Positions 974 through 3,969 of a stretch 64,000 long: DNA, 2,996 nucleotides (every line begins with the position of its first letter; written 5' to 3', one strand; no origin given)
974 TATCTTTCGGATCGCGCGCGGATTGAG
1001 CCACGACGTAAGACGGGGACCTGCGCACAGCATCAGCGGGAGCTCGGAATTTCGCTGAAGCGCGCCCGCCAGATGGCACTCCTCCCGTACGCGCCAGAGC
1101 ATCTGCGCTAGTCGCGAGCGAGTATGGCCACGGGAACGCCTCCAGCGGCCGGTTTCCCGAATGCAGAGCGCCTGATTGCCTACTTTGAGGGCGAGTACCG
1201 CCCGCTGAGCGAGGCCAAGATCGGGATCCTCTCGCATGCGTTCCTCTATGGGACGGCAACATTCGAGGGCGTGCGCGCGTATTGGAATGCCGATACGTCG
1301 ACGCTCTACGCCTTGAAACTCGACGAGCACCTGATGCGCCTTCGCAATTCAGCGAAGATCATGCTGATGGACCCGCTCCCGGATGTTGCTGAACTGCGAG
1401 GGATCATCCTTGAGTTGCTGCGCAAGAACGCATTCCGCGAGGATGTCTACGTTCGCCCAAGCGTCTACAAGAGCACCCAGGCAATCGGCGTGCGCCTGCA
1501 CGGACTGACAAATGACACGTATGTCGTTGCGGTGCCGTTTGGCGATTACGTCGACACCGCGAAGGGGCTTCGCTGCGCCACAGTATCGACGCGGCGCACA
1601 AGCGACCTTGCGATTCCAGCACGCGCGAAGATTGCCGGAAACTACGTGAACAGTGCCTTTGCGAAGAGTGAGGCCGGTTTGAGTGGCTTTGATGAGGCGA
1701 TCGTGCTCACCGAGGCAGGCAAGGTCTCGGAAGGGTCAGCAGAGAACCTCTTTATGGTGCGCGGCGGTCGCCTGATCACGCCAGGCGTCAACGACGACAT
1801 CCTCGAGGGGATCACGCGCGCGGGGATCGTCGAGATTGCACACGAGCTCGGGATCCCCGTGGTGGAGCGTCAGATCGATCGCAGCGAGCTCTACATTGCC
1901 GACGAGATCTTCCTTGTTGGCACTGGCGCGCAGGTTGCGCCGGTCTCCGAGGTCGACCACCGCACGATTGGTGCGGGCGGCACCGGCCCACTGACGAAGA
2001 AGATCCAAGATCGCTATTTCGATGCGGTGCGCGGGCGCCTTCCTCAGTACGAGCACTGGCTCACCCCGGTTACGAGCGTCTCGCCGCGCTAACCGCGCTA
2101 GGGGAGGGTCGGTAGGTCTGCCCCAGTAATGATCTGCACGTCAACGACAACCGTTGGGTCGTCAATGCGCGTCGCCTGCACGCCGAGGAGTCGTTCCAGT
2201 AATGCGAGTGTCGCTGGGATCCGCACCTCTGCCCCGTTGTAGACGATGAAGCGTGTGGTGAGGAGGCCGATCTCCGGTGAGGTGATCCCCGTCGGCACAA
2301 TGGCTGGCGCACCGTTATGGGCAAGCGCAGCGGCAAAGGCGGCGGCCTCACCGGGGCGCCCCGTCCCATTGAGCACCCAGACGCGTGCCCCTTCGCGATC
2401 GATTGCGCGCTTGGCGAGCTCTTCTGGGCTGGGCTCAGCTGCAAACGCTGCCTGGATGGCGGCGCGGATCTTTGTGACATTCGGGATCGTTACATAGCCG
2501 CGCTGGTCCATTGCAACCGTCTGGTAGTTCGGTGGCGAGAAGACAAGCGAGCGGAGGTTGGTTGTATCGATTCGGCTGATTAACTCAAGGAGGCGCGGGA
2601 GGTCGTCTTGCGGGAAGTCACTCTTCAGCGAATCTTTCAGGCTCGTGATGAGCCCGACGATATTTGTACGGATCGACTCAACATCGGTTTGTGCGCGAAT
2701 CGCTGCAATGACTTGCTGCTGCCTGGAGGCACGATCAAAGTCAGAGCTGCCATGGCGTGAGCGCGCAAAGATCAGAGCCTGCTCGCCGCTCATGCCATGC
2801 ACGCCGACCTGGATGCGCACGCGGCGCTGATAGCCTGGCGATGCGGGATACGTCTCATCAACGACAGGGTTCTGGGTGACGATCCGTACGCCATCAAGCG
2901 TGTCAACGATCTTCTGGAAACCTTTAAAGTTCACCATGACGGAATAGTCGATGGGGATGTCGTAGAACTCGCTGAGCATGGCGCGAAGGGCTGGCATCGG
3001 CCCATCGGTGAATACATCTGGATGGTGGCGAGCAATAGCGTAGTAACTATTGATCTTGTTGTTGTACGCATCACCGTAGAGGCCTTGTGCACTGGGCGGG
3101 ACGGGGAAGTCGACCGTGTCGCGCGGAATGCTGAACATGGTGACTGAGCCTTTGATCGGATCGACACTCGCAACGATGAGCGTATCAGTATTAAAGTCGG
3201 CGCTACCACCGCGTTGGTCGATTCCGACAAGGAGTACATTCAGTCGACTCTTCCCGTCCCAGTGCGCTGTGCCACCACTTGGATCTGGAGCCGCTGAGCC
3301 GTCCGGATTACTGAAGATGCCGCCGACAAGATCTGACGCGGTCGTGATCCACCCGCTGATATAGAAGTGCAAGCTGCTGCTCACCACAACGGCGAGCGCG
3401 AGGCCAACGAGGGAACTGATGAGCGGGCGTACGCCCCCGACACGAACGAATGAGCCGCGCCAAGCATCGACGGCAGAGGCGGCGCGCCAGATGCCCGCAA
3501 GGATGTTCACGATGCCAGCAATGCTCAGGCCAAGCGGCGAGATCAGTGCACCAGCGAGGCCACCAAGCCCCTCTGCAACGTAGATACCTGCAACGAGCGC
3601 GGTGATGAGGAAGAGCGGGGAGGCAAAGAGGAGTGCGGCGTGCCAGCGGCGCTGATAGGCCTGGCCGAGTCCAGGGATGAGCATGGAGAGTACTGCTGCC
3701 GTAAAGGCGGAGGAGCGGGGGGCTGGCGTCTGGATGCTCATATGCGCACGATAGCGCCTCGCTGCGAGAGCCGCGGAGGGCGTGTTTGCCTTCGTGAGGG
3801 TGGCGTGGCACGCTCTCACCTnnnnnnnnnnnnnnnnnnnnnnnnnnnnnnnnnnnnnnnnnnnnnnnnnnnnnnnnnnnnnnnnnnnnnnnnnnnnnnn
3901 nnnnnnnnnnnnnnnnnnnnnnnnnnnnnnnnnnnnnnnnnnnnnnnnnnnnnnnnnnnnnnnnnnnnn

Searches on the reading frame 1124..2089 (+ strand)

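Call 57: search_protein_families(library=pfam, proteins=[window:1124-2089:+], max_evalue=0.00001)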
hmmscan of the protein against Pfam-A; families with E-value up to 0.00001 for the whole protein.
window:1124-2089:+ (322 aa): 1 family
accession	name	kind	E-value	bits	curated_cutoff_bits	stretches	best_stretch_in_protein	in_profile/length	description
PF01063.24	Aminotran_4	-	1.6e-44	152.9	28.5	1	47-277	3-223/223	Amino-transferase class IV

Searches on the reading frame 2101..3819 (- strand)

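Call 57: search_protein_families(library=pfam, proteins=[window:2101-3819:-], max_evalue=0.00001)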
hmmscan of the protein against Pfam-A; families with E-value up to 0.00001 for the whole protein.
window:2101-3819:- (573 aa): 2 families
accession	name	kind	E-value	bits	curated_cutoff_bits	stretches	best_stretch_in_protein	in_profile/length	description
PF03816.19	LytR_cpsA_psr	-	1.6e-32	113.2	24.6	1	210-376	1-146/150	LytR_cpsA_psr family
PF13399.11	LytR_C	-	8.7e-07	30.2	22.2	1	479-568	3-85/86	LytR cell envelope-related transcriptional attenuator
